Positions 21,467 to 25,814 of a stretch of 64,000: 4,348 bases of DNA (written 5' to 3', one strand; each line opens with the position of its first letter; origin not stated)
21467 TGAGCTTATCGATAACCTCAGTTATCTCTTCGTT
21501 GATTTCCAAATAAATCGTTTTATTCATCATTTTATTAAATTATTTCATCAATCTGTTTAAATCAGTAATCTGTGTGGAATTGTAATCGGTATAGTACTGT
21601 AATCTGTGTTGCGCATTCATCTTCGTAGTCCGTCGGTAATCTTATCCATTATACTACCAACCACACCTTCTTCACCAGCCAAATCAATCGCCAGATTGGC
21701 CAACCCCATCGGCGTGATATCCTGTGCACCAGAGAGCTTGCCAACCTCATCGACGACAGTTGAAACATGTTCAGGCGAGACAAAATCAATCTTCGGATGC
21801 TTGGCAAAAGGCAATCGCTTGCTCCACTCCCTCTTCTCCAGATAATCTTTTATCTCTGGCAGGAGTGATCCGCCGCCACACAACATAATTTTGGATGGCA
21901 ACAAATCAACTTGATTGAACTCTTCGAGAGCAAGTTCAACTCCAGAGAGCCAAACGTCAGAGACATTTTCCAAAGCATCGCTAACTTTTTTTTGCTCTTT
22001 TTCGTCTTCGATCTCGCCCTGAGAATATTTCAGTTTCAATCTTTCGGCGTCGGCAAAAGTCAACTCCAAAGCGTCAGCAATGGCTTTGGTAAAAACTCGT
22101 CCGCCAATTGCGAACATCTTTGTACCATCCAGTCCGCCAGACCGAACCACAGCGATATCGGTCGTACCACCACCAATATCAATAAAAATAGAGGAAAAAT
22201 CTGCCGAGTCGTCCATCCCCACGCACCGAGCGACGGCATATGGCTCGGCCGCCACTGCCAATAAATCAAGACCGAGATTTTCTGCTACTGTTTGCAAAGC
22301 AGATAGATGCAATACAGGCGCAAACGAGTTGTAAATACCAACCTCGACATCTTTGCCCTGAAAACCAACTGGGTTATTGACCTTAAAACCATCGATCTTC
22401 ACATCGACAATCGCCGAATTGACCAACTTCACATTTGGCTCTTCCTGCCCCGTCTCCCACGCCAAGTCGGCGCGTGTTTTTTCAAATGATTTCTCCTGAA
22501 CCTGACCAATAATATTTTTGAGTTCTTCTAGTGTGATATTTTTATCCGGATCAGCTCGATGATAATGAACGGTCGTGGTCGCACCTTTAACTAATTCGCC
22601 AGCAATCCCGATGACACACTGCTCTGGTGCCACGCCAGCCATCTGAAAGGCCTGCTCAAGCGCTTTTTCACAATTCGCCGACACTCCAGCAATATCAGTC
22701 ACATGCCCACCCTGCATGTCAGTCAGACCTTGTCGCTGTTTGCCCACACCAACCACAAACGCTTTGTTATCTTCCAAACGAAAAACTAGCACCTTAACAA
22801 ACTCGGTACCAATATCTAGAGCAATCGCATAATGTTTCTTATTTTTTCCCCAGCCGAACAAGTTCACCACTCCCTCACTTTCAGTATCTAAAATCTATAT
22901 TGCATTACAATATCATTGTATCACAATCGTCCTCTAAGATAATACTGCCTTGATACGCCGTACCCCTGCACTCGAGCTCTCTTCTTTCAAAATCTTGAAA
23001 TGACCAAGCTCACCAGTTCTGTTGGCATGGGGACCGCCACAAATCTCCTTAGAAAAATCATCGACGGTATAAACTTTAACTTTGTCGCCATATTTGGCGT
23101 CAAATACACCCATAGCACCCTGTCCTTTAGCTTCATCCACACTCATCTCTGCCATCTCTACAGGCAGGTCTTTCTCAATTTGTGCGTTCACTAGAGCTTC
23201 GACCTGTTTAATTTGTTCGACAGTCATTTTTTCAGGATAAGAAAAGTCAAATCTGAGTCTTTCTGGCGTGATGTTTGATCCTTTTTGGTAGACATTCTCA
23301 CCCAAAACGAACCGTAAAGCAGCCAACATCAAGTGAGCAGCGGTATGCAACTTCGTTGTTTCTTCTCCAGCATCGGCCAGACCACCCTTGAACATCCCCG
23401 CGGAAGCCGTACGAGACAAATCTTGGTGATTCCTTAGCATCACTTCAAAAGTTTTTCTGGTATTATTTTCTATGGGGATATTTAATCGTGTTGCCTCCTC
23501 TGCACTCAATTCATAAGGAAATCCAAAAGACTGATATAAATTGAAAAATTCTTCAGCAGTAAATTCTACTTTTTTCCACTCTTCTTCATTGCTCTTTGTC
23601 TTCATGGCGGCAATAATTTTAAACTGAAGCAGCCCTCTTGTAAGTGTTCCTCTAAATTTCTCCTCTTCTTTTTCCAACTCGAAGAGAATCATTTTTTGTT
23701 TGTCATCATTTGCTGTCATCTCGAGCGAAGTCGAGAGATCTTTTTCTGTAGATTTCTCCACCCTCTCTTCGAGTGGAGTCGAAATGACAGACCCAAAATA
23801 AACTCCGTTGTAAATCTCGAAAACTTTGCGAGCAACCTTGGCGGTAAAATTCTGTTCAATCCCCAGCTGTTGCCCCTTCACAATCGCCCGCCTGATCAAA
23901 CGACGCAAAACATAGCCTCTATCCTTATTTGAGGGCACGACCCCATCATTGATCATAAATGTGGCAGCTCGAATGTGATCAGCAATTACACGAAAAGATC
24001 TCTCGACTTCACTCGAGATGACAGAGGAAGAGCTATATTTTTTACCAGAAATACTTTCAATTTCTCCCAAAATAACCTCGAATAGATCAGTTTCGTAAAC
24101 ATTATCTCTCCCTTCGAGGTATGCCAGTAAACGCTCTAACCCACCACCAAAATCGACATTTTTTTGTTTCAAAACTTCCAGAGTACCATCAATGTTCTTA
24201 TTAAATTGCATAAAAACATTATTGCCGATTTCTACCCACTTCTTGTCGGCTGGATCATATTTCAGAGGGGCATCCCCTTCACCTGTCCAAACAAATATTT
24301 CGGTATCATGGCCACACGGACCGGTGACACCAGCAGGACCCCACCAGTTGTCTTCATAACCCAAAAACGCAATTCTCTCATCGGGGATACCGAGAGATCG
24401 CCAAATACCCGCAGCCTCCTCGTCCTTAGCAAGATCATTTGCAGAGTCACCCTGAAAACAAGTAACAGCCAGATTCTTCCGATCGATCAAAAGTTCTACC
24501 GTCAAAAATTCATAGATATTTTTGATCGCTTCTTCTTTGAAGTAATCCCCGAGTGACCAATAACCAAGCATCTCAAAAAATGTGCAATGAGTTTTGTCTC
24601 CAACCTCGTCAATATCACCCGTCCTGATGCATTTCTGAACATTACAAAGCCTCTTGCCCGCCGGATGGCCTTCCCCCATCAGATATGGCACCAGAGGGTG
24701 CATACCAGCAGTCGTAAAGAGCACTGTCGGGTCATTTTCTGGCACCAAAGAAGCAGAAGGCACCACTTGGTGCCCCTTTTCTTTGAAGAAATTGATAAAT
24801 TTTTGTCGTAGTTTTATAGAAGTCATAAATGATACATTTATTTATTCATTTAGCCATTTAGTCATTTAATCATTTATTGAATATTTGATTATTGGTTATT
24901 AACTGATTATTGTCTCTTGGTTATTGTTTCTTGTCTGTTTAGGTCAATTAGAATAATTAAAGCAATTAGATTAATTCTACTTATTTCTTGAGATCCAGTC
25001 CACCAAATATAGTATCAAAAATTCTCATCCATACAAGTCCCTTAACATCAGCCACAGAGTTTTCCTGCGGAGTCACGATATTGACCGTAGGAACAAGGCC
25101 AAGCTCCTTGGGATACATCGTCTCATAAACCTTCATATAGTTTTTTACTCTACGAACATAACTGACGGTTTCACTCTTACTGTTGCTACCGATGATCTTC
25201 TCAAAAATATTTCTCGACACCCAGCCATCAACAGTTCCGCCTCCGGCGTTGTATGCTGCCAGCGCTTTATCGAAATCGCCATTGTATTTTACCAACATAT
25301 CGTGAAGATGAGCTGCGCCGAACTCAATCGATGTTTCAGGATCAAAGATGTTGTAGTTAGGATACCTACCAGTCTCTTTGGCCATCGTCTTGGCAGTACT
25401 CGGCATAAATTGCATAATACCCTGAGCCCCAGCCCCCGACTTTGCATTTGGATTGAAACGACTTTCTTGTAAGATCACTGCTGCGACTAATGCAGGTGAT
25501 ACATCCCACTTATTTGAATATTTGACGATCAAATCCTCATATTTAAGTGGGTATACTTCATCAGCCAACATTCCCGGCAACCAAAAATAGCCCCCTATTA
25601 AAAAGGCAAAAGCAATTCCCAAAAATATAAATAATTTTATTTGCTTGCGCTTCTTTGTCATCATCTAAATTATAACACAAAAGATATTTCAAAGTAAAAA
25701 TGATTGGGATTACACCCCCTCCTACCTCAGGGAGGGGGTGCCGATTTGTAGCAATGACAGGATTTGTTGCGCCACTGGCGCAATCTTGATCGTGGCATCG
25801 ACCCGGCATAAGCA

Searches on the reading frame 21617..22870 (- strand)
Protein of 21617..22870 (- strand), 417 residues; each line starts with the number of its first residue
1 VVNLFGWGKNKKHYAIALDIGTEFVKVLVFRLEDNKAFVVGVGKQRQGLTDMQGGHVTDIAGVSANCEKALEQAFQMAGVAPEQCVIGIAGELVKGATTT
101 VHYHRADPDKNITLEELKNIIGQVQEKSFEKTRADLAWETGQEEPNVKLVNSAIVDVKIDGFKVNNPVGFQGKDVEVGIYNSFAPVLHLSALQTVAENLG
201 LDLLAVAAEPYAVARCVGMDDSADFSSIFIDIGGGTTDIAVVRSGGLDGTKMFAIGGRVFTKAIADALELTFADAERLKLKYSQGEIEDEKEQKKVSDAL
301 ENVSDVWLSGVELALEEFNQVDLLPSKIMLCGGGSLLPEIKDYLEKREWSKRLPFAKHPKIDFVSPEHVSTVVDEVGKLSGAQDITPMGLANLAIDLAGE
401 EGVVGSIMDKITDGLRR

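Call 16: search_protein_families(library=ncbifam, proteins=[window:21617-22870:-])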
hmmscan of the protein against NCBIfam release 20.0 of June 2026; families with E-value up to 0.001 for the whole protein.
window:21617-22870:- (417 aa): 17 families
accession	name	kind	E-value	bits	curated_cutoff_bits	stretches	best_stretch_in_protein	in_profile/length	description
TIGR01174.1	ftsA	equivalog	4.7e-32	111.5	175.85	1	16-297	3-268/371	cell division protein FtsA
NF007009.0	PRK09472.1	equivalog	2e-15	56.8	409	1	13-283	8-262/420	cell division protein FtsA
NF011660.0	PRK15080.1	equivalog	3e-15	56.2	182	1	190-348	111-251/277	ethanolamine utilization protein EutJ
TIGR02529.1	EutJ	subfamily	1e-11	44.8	152.1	1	194-347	82-217/239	ethanolamine utilization protein EutJ family protein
TIGR00904.1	mreB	subfamily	4.1e-11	42.5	365.75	1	189-294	114-225/334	MreB/Mrl family cell shape determining protein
NF010539.0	PRK13927.1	subfamily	8e-11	41.4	293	1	191-268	117-194/339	rod shape-determining protein MreB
TIGR01175.1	pilM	subfamily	3.4e-10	39.5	133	1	12-347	2-305/348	type IV pilus assembly protein PilM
NF045709.1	Amuc_1101_fam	equivalog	8.6e-09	34.7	650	1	191-346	143-306/608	Amuc_1101 family PilM-like pilus complex protein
NF010540.1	PRK13929.1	exception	4.4e-08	32.6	515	1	189-266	114-191/334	rod-share determining protein MreBH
NF007992.0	PRK10719.1-3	equivalog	8.5e-06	24.9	598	1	200-263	122-183/478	ethanolamine ammonia-lyase reactivating factor EutA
NF008673.0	PRK11678.1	equivalog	5.5e-05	22.2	331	0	156-245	146-229/450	molecular chaperone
NF003520.0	PRK05183.1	subfamily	0.0002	19.9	620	1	193-243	170-220/621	Fe-S protein assembly chaperone HscA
TIGR01991.1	HscA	equivalog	0.00021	19.9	708.55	1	192-243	149-200/600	Fe-S protein assembly chaperone HscA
NF009946.0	PRK13410.1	equivalog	0.00026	19.3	1019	1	199-284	161-251/669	molecular chaperone DnaK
NF053558.1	BeeR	equivalog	0.00035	19.7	530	0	226-275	160-211/349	BeeR family actin-like protein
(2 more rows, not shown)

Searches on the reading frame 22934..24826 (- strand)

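Call 16: search_protein_families(library=ncbifam, proteins=[window:22934-24826:-])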
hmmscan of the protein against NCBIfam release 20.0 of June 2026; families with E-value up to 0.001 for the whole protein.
window:22934-24826:- (630 aa): 5 families
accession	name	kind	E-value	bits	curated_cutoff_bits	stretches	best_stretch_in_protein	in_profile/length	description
NF002436.0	PRK01584.1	equivalog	2.4e-226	752.9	529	2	1-344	1-344/595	alanine--tRNA ligase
TIGR00344.1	alaS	equivalog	5.9e-166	554.1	457.05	3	5-343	1-336/847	alanine--tRNA ligase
TIGR03683.1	A-tRNA_syn_arch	equivalog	2.2e-58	198.2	744.7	3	489-626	592-731/902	alanine--tRNA ligase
NF040865.1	a_tRNA_ed_AlaXM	equivalog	9.1e-19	68.1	300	1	491-629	95-233/234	alanyl-tRNA editing protein AlaXM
TIGR00418.1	thrS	equivalog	0.00015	20.8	383.65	1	524-618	31-133/565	threonine--tRNA ligase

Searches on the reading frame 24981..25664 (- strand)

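Call 16: search_protein_families(library=ncbifam, proteins=[window:24981-25664:-])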
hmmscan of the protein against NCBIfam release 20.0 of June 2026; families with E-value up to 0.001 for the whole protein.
window:24981-25664:- (227 aa): 7 families
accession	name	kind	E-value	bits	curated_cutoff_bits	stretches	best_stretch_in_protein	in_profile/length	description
NF047373.1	BB0259_flg_lyt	exception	1.1e-34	120.3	234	1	36-151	542-656/705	flagellar assembly lytic transglycosylase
NF008631.0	PRK11619.1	equivalog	3.8e-23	81.7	536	1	35-184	472-628/644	murein transglycosylase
NF008112.0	PRK10859.1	equivalog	5.6e-14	51.4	354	1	41-144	289-389/483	membrane-bound lytic murein transglycosylase MltF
NF008670.0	PRK11671.1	equivalog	1.8e-11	43.8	375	1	41-145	191-306/359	membrane-bound lytic murein transglycosylase MltC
NF008050.0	PRK10783.1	equivalog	2.8e-09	35.8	508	1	46-145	108-205/457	murein transglycosylase D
NF012014.0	PRK15470.1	equivalog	2.1e-07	30.8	233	1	48-121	45-122/203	membrane-bound lytic murein transglycosylase EmtA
NF011856.0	PRK15328.1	equivalog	4e-07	29.7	208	1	47-144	23-122/160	type III secretion system invasion protein IagB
